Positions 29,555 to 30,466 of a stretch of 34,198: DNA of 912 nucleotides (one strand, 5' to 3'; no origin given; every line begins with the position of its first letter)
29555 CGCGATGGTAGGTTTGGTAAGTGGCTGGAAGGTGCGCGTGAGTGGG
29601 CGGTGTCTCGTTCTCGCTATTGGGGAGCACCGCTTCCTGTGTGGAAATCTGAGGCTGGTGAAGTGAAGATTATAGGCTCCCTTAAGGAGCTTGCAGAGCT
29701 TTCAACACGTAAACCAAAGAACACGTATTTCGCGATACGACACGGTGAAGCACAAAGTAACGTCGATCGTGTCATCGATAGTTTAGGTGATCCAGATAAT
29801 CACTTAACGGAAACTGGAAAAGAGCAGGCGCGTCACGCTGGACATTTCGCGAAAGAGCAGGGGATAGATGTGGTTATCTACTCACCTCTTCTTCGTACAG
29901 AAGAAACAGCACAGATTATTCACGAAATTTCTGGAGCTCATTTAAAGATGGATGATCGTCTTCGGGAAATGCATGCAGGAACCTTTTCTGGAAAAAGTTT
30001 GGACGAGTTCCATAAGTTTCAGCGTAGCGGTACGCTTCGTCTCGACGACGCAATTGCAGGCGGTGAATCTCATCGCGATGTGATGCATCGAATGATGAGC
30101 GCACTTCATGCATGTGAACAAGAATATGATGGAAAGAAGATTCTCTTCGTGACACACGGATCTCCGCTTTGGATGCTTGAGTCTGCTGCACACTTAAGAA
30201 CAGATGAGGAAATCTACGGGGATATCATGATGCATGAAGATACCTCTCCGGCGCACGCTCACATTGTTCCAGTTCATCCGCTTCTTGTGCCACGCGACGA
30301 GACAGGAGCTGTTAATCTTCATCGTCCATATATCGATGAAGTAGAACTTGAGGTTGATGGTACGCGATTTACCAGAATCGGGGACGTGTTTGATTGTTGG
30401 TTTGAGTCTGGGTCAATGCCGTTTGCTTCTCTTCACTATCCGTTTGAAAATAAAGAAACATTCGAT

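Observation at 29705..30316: Intact-looking histidine-phosphatase (PGAM-superfamily) domain nested inside isoleucyl-tRNA synthetase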

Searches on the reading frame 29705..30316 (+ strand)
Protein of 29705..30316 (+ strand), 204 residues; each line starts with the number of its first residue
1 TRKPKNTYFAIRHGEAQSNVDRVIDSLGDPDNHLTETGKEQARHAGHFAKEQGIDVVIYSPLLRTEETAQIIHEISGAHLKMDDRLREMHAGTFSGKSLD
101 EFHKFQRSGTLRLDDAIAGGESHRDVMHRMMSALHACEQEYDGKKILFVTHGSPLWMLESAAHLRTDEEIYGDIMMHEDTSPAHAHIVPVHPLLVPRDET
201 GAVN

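Call 3: search_protein_families(library=pfam, proteins=[window:29705-30316:+], max_evalue=0.01)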
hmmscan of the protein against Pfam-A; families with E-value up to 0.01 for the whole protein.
window:29705-30316:+ (204 aa): 1 family
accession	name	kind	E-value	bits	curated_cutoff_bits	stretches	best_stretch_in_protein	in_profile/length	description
PF00300.27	His_Phos_1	-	9.4e-35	120.5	21.7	1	10-163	3-159/194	Histidine phosphatase superfamily (branch 1)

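Call 4: search_protein_families(library=ncbifam, proteins=[window:29705-30316:+], max_evalue=0.01)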
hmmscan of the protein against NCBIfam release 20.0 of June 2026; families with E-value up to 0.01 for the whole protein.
window:29705-30316:+ (204 aa): 20 families
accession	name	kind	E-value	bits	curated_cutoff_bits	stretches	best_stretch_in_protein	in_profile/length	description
NF005567.0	PRK07238.1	equivalog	1.4e-25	90.5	326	1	7-171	179-345/378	bifunctional RNase H/acid phosphatase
NF002901.0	PRK03482.1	equivalog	2.4e-24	86.1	261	1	9-160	5-159/215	2,3-diphosphoglycerate-dependent phosphoglycerate mutase GpmB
TIGR03162.1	ribazole_cobC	equivalog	6e-23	81.2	162.9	1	11-162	4-155/176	alpha-ribazole phosphatase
NF038349.1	dPGM_arch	equivalog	6.4e-23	81.6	225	1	11-158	4-144/194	2,3-diphosphoglycerate-dependent phosphoglycerate mutase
NF045917.1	PhserinePhPspA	equivalog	7e-16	58.5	350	1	9-158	5-157/211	phosphoserine phosphatase PspA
TIGR03848.1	MSMEG_4193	subfamily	3e-15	56.2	203.85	1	10-152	4-153/204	MSMEG_4193 family putative phosphomutase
NF011580.0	PRK15004.1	equivalog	4.5e-12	46.4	250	1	8-155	3-153/203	adenosylcobalamin/alpha-ribazole phosphatase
NF009994.0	PRK13463.1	equivalog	9.5e-11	41.8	277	1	5-178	2-178/203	phosphoserine phosphatase 1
NF009993.0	PRK13462.1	equivalog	9.7e-11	41.7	226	1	9-152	9-148/203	acid phosphatase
NF002339.0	PRK01295.1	equivalog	1.6e-10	40.8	316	1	8-170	5-177/206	2,3-bisphosphoglycerate-dependent phosphoglycerate mutase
TIGR00249.1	sixA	equivalog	7.8e-10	38.8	74.5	1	9-82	4-74/154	phosphohistidine phosphatase SixA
NF010718.0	PRK14120.1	equivalog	4.9e-08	32.6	366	1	8-100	7-102/249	phosphoglyceromutase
TIGR01258.1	pgm_1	subfamily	2.2e-07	30.5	81.7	1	10-101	5-99/245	2,3-bisphosphoglycerate-dependent phosphoglycerate mutase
NF010713.0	PRK14115.1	equivalog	1e-06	28.2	305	1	10-100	6-99/248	2,3-diphosphoglycerate-dependent phosphoglycerate mutase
NF010714.0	PRK14116.1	equivalog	1.3e-05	24.8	401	1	10-98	6-97/229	2,3-diphosphoglycerate-dependent phosphoglycerate mutase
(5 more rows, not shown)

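Call 11: search_solved_structures(query=window:29705-30316:+, max_evalue=0.00001, show_alignments=3)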
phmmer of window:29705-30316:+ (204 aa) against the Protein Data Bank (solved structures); distinct sequences matched with E-value up to 0.00001: 11.
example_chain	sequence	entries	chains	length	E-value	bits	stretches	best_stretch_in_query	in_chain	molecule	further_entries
1ebb_A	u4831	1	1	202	2.4e-13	53.9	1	7-161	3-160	PHOSPHATASE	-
1h2e_A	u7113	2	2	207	2.5e-13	53.8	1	7-161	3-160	PHOSPHATASE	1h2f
4ij5_A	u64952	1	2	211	3.2e-09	40.4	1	10-158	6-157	Phosphoserine phosphatase 1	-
3dcy_A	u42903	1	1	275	4.5e-08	36.6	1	10-109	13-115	REGULATOR PROTEIN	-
3e9c_A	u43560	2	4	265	4.7e-08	36.5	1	10-160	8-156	Zgc:56074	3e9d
4ij6_A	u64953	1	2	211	4.9e-08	36.5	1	11-158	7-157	Phosphoserine phosphatase 1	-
9nv5_A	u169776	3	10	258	5.1e-08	36.4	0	3-100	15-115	Phosphoglycerate mutase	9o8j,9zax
4pz9_A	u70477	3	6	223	1.1e-07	35.4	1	10-159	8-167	Glucosyl-3-phosphoglycerate phosphatase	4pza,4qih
6s2q_A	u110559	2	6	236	1.2e-07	35.2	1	10-159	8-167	Glucosyl-3-phosphoglycerate phosphatase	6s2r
1fzt_A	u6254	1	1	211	1.2e-07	35.2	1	6-158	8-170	PHOSPHOGLYCERATE MUTASE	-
3e9e_A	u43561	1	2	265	1.1e-06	32.1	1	10-160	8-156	Zgc:56074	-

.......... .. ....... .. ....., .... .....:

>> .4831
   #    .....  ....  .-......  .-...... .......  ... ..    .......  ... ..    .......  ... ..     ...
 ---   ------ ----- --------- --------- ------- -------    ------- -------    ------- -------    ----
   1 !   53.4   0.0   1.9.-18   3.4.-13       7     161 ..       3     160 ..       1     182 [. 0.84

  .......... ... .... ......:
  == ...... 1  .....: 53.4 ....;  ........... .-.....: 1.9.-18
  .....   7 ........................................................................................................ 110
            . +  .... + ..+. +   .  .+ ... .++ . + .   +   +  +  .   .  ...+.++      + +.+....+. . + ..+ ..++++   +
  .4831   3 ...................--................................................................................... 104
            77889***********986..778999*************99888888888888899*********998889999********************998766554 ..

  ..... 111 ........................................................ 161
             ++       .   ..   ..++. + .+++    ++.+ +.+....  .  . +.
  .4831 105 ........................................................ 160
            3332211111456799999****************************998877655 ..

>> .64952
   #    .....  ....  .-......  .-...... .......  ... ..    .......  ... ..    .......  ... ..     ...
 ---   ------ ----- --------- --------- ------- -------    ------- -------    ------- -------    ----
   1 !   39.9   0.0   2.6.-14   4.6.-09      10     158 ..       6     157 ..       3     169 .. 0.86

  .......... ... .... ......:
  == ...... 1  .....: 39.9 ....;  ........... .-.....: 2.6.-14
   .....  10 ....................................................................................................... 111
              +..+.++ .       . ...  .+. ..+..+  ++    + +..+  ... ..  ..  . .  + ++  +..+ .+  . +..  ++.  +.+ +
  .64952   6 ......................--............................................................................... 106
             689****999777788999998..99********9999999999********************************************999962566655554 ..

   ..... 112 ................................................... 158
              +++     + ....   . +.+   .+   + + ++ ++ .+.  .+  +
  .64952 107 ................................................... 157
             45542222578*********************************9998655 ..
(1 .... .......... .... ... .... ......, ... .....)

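Call 16: search_protein_representatives(protein=window:29705-30316:+)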
Query: 204 residues. Proteins with E-value up to 0.001 (for the whole library): 13696; up to 1e-10: 912; up to 1e-30: 2. The best 150 are listed.
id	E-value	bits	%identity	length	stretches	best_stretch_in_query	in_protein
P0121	4.3e-33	131.4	44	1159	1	5-171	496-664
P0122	7.9e-33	130.5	30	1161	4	5-170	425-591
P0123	8.2e-30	120.7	40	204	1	3-164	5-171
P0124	1.4e-29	119.9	35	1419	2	3-159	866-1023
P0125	1.9e-29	119.5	41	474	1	6-170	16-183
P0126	3.6e-29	118.6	36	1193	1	2-204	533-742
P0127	3.2e-28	115.5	39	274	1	1-170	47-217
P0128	3.3e-28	115.4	39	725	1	2-169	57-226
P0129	3.1e-27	112.3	39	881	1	5-165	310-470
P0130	5.3e-27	111.5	34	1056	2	9-155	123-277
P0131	5.8e-27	111.4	41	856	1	6-166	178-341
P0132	8.3e-27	110.9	42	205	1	4-170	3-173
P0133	3.0e-26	109.0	39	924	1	3-164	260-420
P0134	5.2e-26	108.3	42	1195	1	1-165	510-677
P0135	5.3e-26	108.2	41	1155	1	3-167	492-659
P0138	1.2e-24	103.8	33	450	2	6-158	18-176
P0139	1.4e-24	103.6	36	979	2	9-159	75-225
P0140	1.7e-24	103.3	38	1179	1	6-170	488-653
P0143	4.7e-24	101.9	38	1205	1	6-162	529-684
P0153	2.4e-23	99.6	30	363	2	2-177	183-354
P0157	1.2e-22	97.2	37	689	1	5-170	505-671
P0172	1.1e-21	94.2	33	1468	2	10-162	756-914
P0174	1.5e-21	93.7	36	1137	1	2-199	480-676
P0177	1.8e-21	93.5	33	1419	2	5-192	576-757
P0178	1.8e-21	93.5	39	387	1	5-169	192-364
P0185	3.9e-21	92.4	34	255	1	3-192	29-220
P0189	7.9e-21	91.4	33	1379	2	6-155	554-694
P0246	1.6e-18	83.8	33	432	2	9-162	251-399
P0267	5.8e-18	82.0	34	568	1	6-173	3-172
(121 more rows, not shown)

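Call 27: list_cluster_members(proteins=[P0121, P0126, P0134, P0140, P0143, P0124, P0172, P0177, P0122, P0174])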
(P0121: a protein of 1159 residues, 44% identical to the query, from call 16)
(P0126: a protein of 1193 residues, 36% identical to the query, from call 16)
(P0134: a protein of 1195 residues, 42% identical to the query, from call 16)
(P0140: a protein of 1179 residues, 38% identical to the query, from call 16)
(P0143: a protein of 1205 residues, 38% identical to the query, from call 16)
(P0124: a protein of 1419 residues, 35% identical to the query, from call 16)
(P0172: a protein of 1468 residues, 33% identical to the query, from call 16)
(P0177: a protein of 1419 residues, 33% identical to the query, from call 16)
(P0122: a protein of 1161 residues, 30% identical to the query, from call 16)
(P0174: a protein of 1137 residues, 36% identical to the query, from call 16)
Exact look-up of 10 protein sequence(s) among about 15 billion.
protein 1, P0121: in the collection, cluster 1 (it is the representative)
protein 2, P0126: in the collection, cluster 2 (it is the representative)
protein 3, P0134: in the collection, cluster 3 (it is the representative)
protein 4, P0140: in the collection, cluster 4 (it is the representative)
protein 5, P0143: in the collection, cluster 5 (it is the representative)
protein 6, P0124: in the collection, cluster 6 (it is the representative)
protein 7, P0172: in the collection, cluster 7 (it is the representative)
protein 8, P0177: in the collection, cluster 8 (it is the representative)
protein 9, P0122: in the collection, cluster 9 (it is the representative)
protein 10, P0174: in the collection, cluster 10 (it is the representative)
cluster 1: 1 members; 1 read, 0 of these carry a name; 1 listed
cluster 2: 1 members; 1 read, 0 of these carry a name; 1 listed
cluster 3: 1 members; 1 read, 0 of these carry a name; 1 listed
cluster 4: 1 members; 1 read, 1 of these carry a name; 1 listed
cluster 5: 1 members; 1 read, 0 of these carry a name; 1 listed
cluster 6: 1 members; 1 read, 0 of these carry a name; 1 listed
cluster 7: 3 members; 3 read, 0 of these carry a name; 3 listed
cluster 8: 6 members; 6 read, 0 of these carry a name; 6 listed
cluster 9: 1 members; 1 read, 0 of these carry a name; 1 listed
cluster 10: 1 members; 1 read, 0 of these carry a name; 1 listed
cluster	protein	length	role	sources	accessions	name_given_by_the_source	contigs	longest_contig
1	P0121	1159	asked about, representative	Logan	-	-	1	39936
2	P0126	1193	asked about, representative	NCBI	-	-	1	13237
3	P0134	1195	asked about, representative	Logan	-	-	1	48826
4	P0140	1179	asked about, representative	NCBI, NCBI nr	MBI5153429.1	MAG: class I tRNA ligase family protein [Parcubacteria group bacterium] | class I tRNA ligase family protein [Parcubacteria group bacterium]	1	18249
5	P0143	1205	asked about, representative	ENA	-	-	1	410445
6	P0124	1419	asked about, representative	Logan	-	-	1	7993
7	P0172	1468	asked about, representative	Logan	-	-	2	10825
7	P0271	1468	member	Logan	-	-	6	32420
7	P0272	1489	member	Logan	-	-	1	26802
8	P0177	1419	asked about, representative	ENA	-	-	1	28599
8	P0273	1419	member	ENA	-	-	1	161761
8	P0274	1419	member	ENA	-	-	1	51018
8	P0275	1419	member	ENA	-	-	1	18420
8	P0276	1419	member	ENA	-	-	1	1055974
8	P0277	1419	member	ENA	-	-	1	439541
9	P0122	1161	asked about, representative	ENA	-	-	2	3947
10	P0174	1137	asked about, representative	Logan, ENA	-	-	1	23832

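Call 41: search_protein_families(library=pfam, proteins=[P0157, P0178, P0267, P0138, P0123, P0132, P0185, P0153, P0246], max_evalue=0.001)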
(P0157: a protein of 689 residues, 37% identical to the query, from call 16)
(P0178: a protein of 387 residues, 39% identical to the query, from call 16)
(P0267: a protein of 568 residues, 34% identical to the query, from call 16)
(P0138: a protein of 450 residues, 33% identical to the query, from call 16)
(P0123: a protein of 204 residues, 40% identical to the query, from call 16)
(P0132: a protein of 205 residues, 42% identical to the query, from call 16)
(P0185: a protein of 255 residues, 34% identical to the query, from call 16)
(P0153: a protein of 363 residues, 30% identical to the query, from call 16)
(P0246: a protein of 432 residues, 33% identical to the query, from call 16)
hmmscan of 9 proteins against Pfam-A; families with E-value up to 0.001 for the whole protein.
P0157 (689 aa): 4 families
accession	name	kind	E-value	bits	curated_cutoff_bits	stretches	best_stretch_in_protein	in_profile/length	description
PF05746.21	DALR_1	-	1e-34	119.6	22.3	1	390-503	1-117/117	DALR anticodon binding domain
PF00300.27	His_Phos_1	-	4.5e-32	111.7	21.7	1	509-671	2-166/194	Histidine phosphatase superfamily (branch 1)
PF03485.21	Arg_tRNA_synt_N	-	4.4e-18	66.1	21.5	1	4-83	5-85/85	Arginyl tRNA synthetase N terminal domain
PF00750.26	tRNA-synt_1d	-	7e-17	61.9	23.3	2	182-345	123-290/349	tRNA synthetases class I (R), catalytic domain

P0178 (387 aa): 2 families
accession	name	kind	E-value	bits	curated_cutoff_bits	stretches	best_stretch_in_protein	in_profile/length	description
PF01300.24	Sua5_yciO_yrdC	-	7.5e-40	136.7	25.1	1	16-188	3-178/178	Telomere recombination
PF00300.27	His_Phos_1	-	7.3e-28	98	21.7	1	196-368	2-169/194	Histidine phosphatase superfamily (branch 1)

P0267 (568 aa): 3 families
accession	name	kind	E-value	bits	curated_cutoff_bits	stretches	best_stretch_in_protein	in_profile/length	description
PF01747.23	ATP-sulfurylase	-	1.4e-77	260.3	24.3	1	346-559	2-211/212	ATP-sulfurylase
PF14306.12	PUA_2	-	2e-39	135.2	27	1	206-335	26-156/159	PUA-like domain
PF00300.27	His_Phos_1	-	1.2e-33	116.9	21.7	1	6-165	2-162/194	Histidine phosphatase superfamily (branch 1)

P0138 (450 aa): 1 family
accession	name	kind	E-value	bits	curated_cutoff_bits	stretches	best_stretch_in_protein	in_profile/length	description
PF00300.27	His_Phos_1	-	1.1e-101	338.8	21.7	2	20-183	1-161/194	Histidine phosphatase superfamily (branch 1)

P0123 (204 aa): 1 family
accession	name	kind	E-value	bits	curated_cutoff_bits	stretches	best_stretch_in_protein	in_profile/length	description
PF00300.27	His_Phos_1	-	1.2e-37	129.9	21.7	1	11-165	2-154/194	Histidine phosphatase superfamily (branch 1)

P0132 (205 aa): 1 family
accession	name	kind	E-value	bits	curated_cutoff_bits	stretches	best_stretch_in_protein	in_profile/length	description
PF00300.27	His_Phos_1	-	1.8e-30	106.5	21.7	1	8-169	2-162/194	Histidine phosphatase superfamily (branch 1)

P0185 (255 aa): 1 family
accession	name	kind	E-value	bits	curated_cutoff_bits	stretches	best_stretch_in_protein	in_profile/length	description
PF00300.27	His_Phos_1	-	2.7e-37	128.8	21.7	1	35-204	2-171/194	Histidine phosphatase superfamily (branch 1)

P0153 (363 aa): 1 family
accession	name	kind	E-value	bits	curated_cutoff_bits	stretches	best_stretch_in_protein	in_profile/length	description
PF00300.27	His_Phos_1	-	4.2e-96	320.6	21.7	2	189-360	1-178/194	Histidine phosphatase superfamily (branch 1)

P0246 (432 aa): 1 family
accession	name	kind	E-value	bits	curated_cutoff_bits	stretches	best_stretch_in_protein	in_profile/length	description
PF00300.27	His_Phos_1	-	2.6e-75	252.8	21.7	2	250-405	1-164/194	Histidine phosphatase superfamily (branch 1)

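Call 43: find_homologous_proteins(query=P0157, max_evalue=1e-10)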
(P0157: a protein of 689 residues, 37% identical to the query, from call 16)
Query P0157 (689 aa): 7929 proteins with E <= 1e-10 among 8000 candidates; the best 120 are listed.
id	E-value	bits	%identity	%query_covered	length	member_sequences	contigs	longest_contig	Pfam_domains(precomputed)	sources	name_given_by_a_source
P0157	0.0e+0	1519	100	100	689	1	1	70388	PF05746.22,PF00750.26,PF03485.22,PF00300.28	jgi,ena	-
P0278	0.0e+0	1357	88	100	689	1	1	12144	PF05746.22,PF00750.26,PF03485.22,PF00300.28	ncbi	-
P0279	4.9e-194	665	49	98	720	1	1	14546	PF05746.22,PF00750.26,PF03485.22,PF00300.28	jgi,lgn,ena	-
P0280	3.7e-177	609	58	73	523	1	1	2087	PF05746.22,PF00750.26,PF03485.22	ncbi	-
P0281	5.5e-177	608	57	73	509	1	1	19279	PF09334.18,PF05746.22,PF00750.26,PF03485.22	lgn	-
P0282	6.2e-176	605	57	73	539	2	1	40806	PF09334.18,PF05746.22,PF00750.26,PF03485.22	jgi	-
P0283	7.2e-176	605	58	73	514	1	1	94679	PF05746.22,PF00750.26,PF03485.22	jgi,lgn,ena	-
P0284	1.0e-175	604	57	73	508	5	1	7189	PF05746.22,PF00750.26,PF03485.22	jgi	-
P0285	2.1e-174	600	57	73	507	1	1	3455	PF09334.18,PF05746.22,PF00750.26,PF03485.22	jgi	jgi:arginyl-tRNA synthetase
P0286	2.9e-174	599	56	73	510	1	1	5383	PF05746.22,PF00750.26,PF03485.22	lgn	-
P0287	7.9e-174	598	57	73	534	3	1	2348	PF05746.22,PF00750.26,PF03485.22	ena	-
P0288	1.1e-173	598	56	73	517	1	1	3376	PF05746.22,PF00750.26,PF03485.22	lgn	-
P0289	3.7e-173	596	56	72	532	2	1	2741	PF05746.22,PF00750.26,PF03485.22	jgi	-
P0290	5.8e-173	595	56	73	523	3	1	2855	PF09334.18,PF05746.22,PF00750.26,PF03485.22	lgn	-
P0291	8.8e-173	595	56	73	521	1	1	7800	PF09334.18,PF05746.22,PF00750.26,PF03485.22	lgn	-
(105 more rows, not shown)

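Call 44: find_encoding_contigs(protein=P0157, flank=10000, max_places=3)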
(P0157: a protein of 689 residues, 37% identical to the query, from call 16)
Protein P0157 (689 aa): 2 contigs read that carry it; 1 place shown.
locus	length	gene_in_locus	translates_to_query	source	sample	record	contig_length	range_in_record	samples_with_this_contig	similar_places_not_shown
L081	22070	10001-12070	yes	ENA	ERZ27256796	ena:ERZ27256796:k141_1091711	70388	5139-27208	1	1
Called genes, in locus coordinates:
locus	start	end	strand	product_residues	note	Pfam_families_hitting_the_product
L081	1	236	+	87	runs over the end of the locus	PF03144:GTP_EFTU_D2 (weak)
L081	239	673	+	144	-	PF02308:MgtC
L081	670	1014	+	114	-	PF04430:DUF498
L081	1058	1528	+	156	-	PF01272:GreA_GreB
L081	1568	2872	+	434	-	PF12917:YfbR-like (weak), PF13023:HD_3, PF01966:HD, PF13023:HD_3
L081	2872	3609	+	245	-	PF01904:DUF72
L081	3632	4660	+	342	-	PF03706:LPG_synthase_TM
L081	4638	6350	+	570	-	PF14716:HHH_8, PF00633:HHH (faint), PF14520:HHH_5 (weak), PF14791:DNA_pol_B_thumb, PF02811:PHP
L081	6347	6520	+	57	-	-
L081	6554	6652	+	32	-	-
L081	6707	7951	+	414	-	PF21269:TreT_GT1, PF00534:Glycos_transf_1, PF13692:Glyco_trans_1_4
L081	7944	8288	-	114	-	PF00453:Ribosomal_L20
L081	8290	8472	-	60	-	PF01632:Ribosomal_L35p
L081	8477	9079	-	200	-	PF05198:IF3_N, PF00707:IF3_C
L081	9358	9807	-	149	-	PF01668:SmpB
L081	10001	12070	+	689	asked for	PF03485:Arg_tRNA_synt_N, PF00750:tRNA-synt_1d, PF05746:DALR_1, PF00300:His_Phos_1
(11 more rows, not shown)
